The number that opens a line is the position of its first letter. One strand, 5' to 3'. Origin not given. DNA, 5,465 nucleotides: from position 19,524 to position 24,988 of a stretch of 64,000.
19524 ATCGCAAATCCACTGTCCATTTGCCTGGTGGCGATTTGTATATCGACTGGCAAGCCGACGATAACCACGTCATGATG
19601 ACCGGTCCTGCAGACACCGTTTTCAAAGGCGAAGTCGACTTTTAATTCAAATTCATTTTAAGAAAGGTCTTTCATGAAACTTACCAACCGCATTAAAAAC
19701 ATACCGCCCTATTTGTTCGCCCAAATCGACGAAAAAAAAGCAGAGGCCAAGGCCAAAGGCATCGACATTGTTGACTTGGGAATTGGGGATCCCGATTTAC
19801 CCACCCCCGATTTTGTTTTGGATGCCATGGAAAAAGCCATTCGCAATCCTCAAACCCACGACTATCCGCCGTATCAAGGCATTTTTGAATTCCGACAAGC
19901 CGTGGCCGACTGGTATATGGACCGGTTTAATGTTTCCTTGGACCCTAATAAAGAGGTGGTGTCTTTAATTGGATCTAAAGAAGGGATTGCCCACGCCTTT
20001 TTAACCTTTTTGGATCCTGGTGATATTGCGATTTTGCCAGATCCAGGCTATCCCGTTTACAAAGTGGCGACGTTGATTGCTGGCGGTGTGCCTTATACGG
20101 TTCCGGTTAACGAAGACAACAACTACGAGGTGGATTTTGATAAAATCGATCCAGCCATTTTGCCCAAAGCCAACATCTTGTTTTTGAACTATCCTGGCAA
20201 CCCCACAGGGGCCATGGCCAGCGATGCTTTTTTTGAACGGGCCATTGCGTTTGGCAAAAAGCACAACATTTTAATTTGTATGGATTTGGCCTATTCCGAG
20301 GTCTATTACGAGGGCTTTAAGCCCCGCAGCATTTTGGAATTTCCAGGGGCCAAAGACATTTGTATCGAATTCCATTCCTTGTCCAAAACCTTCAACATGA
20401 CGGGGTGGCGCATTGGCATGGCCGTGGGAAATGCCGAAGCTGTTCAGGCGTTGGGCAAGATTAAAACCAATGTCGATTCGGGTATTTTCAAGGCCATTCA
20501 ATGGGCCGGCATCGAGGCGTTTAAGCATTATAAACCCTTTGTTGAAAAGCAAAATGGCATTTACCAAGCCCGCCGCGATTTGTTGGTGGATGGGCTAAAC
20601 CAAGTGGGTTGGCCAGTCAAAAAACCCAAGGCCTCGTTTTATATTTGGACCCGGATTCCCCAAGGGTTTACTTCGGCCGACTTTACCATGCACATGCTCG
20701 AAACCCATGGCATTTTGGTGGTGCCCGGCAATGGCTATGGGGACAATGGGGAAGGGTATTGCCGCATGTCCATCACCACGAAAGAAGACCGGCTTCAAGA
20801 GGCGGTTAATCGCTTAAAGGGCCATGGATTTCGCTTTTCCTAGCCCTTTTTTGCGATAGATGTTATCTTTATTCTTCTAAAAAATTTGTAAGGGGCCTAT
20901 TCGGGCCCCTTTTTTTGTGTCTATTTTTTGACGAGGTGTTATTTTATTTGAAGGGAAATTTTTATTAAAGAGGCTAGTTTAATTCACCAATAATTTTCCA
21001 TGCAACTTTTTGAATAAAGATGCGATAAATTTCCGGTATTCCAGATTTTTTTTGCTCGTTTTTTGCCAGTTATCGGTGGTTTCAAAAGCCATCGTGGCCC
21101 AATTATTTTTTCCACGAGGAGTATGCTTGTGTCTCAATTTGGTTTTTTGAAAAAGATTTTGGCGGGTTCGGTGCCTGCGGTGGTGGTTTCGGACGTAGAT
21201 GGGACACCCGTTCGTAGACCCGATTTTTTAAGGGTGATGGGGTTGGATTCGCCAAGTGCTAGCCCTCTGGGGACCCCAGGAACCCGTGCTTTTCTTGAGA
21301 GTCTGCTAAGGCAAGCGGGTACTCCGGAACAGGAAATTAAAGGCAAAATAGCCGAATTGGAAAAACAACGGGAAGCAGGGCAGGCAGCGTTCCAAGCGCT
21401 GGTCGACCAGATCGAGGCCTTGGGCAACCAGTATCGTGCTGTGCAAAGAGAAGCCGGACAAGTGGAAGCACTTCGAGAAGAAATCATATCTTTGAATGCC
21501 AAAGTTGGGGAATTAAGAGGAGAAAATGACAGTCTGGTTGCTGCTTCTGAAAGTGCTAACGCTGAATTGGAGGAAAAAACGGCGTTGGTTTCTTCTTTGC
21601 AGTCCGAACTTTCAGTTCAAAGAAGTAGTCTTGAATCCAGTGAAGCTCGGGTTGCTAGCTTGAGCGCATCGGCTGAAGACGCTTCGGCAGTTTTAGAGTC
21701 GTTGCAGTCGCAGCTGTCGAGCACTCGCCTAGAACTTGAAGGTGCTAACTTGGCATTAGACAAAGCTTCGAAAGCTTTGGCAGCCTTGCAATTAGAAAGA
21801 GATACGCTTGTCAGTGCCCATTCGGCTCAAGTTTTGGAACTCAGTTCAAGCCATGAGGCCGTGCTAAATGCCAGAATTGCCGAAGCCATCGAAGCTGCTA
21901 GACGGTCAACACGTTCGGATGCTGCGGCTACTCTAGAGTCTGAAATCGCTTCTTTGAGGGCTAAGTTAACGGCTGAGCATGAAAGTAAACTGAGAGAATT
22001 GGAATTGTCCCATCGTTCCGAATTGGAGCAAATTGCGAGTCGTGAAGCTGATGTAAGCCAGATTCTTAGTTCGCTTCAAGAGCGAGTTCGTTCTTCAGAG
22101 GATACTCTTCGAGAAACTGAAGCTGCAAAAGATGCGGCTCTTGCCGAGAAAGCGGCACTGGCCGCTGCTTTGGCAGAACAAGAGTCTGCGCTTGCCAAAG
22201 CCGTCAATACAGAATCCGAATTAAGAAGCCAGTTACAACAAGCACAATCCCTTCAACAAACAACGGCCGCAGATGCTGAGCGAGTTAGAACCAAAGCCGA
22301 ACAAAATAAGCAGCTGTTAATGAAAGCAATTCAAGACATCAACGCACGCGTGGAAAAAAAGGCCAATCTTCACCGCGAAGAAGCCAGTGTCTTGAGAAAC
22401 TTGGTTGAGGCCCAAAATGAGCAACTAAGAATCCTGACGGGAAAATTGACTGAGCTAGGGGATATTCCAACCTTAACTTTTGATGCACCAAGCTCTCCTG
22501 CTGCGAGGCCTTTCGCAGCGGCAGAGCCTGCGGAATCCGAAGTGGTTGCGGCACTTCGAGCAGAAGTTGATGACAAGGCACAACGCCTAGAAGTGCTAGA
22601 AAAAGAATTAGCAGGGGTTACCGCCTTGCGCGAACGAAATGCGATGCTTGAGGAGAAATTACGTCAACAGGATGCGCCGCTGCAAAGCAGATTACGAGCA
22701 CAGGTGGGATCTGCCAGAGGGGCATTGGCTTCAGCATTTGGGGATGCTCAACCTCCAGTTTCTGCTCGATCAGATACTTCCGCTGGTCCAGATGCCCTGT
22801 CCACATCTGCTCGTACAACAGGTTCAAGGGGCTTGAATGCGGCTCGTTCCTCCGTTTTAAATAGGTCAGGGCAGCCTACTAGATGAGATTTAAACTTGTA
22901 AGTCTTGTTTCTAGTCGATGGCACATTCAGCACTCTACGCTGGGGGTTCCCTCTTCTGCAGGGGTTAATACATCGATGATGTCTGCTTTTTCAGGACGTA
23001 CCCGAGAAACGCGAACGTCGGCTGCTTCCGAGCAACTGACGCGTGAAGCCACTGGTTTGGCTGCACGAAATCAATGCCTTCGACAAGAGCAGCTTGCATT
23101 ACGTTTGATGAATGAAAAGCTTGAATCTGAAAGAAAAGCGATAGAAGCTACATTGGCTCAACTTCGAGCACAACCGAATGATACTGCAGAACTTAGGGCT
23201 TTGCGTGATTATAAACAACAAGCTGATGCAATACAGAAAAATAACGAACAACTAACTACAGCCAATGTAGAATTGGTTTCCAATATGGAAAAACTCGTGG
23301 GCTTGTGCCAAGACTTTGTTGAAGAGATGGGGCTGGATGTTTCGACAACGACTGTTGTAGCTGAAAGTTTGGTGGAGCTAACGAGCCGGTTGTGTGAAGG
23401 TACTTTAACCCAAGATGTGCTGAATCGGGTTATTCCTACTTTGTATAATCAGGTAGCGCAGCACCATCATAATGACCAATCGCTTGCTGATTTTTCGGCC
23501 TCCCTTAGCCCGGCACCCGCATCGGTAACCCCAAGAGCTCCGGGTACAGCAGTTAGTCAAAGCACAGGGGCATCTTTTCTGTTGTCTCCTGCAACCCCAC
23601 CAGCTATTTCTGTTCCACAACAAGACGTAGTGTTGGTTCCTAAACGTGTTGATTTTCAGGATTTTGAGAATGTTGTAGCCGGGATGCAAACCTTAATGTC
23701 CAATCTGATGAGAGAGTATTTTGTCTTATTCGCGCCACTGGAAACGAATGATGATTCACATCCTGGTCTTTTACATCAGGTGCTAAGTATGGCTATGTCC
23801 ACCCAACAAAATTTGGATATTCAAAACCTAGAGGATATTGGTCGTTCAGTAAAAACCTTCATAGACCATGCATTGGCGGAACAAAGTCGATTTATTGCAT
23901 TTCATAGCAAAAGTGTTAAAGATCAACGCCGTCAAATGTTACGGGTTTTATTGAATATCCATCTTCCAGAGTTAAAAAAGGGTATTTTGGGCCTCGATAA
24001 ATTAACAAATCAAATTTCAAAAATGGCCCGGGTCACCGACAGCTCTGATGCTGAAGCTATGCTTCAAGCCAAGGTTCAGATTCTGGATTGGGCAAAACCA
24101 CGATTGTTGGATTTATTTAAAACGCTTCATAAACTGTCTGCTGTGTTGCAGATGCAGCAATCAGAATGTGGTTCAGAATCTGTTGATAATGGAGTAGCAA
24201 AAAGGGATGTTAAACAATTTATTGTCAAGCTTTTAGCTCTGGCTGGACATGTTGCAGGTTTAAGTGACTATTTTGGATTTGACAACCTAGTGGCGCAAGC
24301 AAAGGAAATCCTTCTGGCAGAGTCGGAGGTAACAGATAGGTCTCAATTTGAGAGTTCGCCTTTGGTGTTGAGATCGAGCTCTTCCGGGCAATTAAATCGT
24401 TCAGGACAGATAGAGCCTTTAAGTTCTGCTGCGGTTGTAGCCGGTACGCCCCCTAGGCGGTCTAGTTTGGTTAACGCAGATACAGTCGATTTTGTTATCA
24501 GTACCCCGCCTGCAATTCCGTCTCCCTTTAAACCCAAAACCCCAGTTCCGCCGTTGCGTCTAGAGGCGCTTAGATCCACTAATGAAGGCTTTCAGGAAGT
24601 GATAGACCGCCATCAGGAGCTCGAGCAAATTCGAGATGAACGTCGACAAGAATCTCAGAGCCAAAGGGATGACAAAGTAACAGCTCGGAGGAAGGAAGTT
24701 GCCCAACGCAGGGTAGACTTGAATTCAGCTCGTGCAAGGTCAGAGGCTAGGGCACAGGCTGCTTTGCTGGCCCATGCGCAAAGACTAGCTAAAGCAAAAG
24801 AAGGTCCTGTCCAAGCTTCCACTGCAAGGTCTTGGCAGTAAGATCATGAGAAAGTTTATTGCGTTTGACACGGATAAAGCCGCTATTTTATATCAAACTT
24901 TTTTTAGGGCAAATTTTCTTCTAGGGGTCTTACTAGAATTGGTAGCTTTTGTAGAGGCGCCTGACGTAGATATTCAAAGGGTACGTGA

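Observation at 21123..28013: Four-gene operon of eukaryote-like coiled-coil/polyproline proteins with no recognisable homologs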

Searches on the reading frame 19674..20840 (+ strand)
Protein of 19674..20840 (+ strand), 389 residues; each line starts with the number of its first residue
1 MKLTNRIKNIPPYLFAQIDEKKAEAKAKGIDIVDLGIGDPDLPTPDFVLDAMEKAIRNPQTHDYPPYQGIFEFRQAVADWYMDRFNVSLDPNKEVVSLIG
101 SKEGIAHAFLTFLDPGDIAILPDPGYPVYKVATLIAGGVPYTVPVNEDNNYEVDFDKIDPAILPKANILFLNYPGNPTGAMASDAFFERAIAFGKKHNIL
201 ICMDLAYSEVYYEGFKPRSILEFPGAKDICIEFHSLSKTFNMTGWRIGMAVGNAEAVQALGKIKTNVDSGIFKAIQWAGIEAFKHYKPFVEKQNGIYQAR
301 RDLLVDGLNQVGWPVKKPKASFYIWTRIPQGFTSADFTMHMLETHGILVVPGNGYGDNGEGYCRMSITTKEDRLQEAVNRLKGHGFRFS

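Call 3: search_protein_families(library=pfam, proteins=[window:19674-20840:+], max_evalue=0.1)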
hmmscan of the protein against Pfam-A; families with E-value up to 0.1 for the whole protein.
window:19674-20840:+ (389 aa): 1 family
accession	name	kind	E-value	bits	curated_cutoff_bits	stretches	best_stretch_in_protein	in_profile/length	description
PF00155.27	Aminotran_1_2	-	1.5e-65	222.2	19.7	1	31-381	2-361/361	Aminotransferase class I and II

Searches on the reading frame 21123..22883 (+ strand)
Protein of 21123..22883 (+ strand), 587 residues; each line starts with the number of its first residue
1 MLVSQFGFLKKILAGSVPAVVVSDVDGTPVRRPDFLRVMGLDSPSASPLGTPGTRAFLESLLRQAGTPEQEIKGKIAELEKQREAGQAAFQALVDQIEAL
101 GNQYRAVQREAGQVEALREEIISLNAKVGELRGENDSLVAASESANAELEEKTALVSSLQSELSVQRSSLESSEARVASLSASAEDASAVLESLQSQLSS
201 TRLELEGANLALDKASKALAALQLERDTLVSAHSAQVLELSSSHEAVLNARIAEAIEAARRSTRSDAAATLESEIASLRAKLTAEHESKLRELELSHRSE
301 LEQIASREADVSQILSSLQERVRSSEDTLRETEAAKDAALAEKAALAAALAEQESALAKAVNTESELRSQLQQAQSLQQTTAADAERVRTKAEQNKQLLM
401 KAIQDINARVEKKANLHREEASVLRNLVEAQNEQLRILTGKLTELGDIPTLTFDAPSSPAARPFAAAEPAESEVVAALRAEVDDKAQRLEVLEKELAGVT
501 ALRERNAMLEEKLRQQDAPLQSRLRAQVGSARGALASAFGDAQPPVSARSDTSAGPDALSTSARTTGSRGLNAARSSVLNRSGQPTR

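Call 3: search_protein_families(library=pfam, proteins=[window:21123-22883:+], max_evalue=0.1)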
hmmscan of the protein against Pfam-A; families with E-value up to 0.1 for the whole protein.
window:21123-22883:+ (587 aa): 3 families
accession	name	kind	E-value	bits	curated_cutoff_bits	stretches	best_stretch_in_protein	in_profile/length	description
PF06785.16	UPF0242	-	0.014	15.9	33.5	1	88-188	83-184/194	Uncharacterised protein family (UPF0242) N-terminus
PF08614.16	ATG16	-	0.019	15.5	33.7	1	89-231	23-186/200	Autophagy protein 16 (ATG16)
PF01166.23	TSC22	-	0.09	13.4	30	1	113-139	15-41/57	TSC-22/dip/bun family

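Call 5: list_cluster_members(proteins=[window:21123-22883:+, window:22883-24838:+, window:24846-25256:+, window:25260-28010:+, window:19674-20840:+, window:28085-29158:+, window:30575-31903:+])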
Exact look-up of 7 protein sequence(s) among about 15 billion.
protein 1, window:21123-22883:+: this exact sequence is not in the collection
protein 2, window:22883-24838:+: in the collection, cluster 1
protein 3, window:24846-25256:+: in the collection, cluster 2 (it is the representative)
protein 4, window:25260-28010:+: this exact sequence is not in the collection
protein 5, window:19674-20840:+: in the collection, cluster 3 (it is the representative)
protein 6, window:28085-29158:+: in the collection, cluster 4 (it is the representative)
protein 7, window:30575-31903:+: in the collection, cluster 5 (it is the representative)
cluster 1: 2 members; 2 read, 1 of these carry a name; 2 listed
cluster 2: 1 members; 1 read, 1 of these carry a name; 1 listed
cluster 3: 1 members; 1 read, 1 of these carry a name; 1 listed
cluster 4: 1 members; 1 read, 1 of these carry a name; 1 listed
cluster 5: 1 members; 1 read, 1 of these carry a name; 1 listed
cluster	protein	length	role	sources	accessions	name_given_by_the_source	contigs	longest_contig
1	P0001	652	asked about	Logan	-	-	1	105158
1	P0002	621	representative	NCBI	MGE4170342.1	MAG: hypothetical protein AB7F28_06450 [Candidatus Margulisiibacteriota bacterium]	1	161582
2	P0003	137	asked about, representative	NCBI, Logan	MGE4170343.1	MAG: hypothetical protein AB7F28_06455 [Candidatus Margulisiibacteriota bacterium]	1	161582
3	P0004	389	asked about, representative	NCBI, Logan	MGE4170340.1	MAG: LL-diaminopimelate aminotransferase [Candidatus Margulisiibacteriota bacterium]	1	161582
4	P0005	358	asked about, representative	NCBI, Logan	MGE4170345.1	MAG: 7,8-didemethyl-8-hydroxy-5-deazariboflavin synthase subunit CofG [Candidatus ...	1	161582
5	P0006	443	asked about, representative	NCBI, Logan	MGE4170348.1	MAG: FliM/FliN family flagellar motor switch protein [Candidatus Margulisiibacteriota ...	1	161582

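Call 11: search_protein_families(library=ncbifam, proteins=[window:21123-22883:+], max_evalue=0.1)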
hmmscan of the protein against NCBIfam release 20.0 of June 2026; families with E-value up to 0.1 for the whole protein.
window:21123-22883:+ (587 aa): 8 families
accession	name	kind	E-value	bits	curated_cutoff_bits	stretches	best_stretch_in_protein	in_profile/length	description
TIGR02168.1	SMC_prok_B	equivalog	1.4e-07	29.7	567.35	2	63-244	773-958/1181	chromosome segregation protein SMC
NF045487.1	ASRP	equivalog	4.4e-05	22.3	300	1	87-437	124-486/593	archaea-specific SMC-related protein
NF041035.1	Rad50_Halo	equivalog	0.00012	20.6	1000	1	70-515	261-709/883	DNA double-strand break repair ATPase Rad50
TIGR02169.1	SMC_prok_A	equivalog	0.00024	18.9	729.4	1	67-336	238-514/1165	chromosome segregation protein SMC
TIGR04211.1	SH3_and_anchor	equivalog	0.00083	19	65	1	67-148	80-161/198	TIGR04211 family SH3 domain-containing protein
TIGR04523.1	Mplasa_alph_rch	subfamily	0.0031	15.5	270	1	70-441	291-635/745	helix-rich protein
NF003034.1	PRK03918.1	equivalog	0.022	12.7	700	1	69-302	188-418/878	DNA double-strand break repair ATPase Rad50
NF002572.0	PRK02224.1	equivalog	0.055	11.7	1087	0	71-515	262-709/888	DNA double-strand break repair ATPase Rad50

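Call 13: search_protein_families(library=phrogs, proteins=[window:21123-22883:+], max_evalue=0.01)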
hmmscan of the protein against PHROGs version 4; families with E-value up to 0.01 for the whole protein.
window:21123-22883:+ (587 aa): 1 family
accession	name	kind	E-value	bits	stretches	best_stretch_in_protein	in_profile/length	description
phrog_77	-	DNA, RNA and nucleotide metabolism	0.0094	15.5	0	59-378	491-793/967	SbcC-like subunit of palindrome specific endonuclease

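Call 44: search_protein_families(library=padloc, proteins=[window:21123-22883:+], max_evalue=0.1)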
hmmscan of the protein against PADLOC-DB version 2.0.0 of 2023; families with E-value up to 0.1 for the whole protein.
window:21123-22883:+ (587 aa): 4 families
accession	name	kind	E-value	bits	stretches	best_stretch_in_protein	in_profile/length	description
PDLC03865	LmuB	-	0.00045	16.5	1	73-225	299-455/1007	-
PDLC00551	JetC2|JetC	-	0.0016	14.4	1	322-520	277-471/1365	DUF3584 domain; MukB-like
PDLC00582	JetC3|JetC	-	0.0097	11.7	1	72-424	739-1101/1472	DUF3584 domain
PDLC00581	JetC3|JetC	-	0.036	9.8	1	69-281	885-1088/1473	DUF3584 domain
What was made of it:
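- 21123..22886 (+): g1, 587 aa, with a head-rod-tail coiled-coil layout. The N-terminal 70 aa carry KK followed by a hydrophobic stretch. The heptad rod spans aa 70-505 (nt 21330-22637) with breaks. The tail is basic and rich in S, R, T and A. Only coiled-coil noise appears in Pfam, NCBIfam, PHROGs and PADLOC (calls 3, 11, 13, 44).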

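Call 61: search_dna_similar(query=window:21123-22883:+, collection=phages, mode=protein, max_evalue=0.001, max_rows=10)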
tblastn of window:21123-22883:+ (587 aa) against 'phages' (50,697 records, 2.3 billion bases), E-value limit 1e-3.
No match.

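Call 64: find_related_loci(query=window:21123-22883:+, collection=metagenome_contigs, flank=10000)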
Query window:21123-22883:+ (587 aa) in metagenome_contigs; peptide patterns used: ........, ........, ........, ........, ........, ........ (x = any residue, [..] = any of these).
513 stretches matched a pattern, but none encodes a relative of the query by tblastn (E <= 1e-3).

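Call 65: search_solved_structures(query=window:21123-22883:+, max_evalue=0.01)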
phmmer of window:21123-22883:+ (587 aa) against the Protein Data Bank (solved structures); distinct sequences matched with E-value up to 0.01: 0.
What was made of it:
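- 21123..22886 (+): No PDB match at E<=0.01 (call 65).
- Closest known: Bacterial coiled-coil-rich / intermediate-filament-like proteins. Different: No sequence relation to any of these proteins (calls 3, 11, 65).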

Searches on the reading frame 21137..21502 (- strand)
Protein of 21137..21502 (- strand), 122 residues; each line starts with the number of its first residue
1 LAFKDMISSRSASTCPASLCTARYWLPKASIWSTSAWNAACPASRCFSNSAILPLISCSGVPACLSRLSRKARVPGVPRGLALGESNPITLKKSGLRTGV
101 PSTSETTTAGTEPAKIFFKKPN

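Call 74: search_protein_families(library=pfam, proteins=[window:21137-21502:-], max_evalue=0.01)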
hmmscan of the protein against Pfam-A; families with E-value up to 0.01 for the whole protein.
window:21137-21502:- (122 aa): 0 families

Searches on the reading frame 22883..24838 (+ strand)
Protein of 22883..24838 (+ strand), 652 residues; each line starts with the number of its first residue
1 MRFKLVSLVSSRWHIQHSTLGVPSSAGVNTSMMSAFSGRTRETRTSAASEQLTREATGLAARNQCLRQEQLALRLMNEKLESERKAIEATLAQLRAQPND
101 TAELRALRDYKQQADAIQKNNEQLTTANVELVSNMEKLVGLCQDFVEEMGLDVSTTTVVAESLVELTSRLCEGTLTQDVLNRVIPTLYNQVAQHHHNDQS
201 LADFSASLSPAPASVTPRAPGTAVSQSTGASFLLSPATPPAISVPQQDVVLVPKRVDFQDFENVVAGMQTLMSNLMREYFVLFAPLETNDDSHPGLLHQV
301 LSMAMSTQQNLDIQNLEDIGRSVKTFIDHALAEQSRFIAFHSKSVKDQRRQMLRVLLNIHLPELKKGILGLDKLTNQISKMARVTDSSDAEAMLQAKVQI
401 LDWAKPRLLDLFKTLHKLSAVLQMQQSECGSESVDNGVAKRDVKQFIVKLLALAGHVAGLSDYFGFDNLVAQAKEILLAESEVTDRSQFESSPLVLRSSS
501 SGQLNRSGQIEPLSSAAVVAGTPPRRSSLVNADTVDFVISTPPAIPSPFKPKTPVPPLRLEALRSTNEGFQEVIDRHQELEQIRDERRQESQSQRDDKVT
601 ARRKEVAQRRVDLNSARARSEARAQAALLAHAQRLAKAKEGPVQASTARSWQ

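Call 3: search_protein_families(library=pfam, proteins=[window:22883-24838:+], max_evalue=0.1)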
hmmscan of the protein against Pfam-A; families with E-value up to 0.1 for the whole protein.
window:22883-24838:+ (652 aa): 1 family
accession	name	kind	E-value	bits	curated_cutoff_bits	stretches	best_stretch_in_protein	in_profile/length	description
PF10186.14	ATG14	-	0.0045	16.6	33.2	1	558-639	62-139/347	Vacuolar sorting 38 and autophagy-related subunit 14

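Call 10: find_homologous_proteins(query=window:22883-24838:+, max_evalue=0.001)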
Query window:22883-24838:+ (652 aa): 1 proteins with E <= 0.001 among 8000 candidates.
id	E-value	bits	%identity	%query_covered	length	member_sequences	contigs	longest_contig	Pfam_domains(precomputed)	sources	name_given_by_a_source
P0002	0.0e+0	1325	100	95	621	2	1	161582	-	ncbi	ncbi:MAG: hypothetical protein AB7F28_06450 [Candidatus Margulisiibacteriota bacterium]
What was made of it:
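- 22883..24841 (+): g2, 652 aa (621 aa if it starts at 22976). It has a short N-terminal coiled coil, helical domains joined by S/P/T-rich linkers, and a basic R/E/Q/A-rich C-terminal helix. The only hit in 5.8e9 clusters is itself (call 10).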

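Call 11: search_protein_families(library=ncbifam, proteins=[window:22883-24838:+], max_evalue=0.1)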
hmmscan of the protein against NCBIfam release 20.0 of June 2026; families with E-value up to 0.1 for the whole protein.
window:22883-24838:+ (652 aa): 1 family
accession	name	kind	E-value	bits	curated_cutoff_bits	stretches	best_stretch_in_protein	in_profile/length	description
NF047368.1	collar_FlbB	equivalog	0.048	13.4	110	0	33-123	37-127/193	periplasmic-type flagellar collar protein FlbB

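Call 13: search_protein_families(library=phrogs, proteins=[window:22883-24838:+], max_evalue=0.01)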
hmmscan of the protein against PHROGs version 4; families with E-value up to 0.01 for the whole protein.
window:22883-24838:+ (652 aa): 0 families

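Call 28: search_solved_structures(query=window:22883-24838:+, max_evalue=10)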
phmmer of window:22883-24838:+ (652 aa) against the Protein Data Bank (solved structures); distinct sequences matched with E-value up to 10: 0.

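Call 44: search_protein_families(library=padloc, proteins=[window:22883-24838:+], max_evalue=0.1)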
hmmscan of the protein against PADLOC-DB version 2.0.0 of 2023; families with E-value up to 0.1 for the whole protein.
window:22883-24838:+ (652 aa): 0 families

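Call 46: search_dna_similar(query=window:22976-24838:+, collection=phages, mode=protein, max_evalue=0.01, max_rows=10)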
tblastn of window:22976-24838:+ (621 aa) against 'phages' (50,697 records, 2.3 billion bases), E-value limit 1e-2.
No match.

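Call 57: find_related_loci(query=window:22976-24838:+, collection=viral_contigs, flank=5000)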
Query window:22976-24838:+ (621 aa) in viral_contigs; peptide patterns used: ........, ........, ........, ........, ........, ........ (x = any residue, [..] = any of these).
8 stretches matched a pattern, but none encodes a relative of the query by tblastn (E <= 1e-3).
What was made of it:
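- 22883..24841 (+): No PDB, phage or IMG/VR match (calls 28, 46, 57).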

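Call 88: search_protein_families(library=pfam, proteins=[window:22883-24838:+], max_evalue=10)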
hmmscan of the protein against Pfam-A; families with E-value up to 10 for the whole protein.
window:22883-24838:+ (652 aa): 1 family
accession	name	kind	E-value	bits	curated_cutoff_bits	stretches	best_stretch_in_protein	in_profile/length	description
PF10186.14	ATG14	-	0.0045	16.6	33.2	1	558-639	62-139/347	Vacuolar sorting 38 and autophagy-related subunit 14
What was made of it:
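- On SMC / MukB / Rad50: No P-loop or AAA Pfam hit in g1-g4 (calls 3, 88).
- On Type III secretion / flagellar chaperones (for g3): No such Pfam or NCBIfam hit (calls 3, 11, 88).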
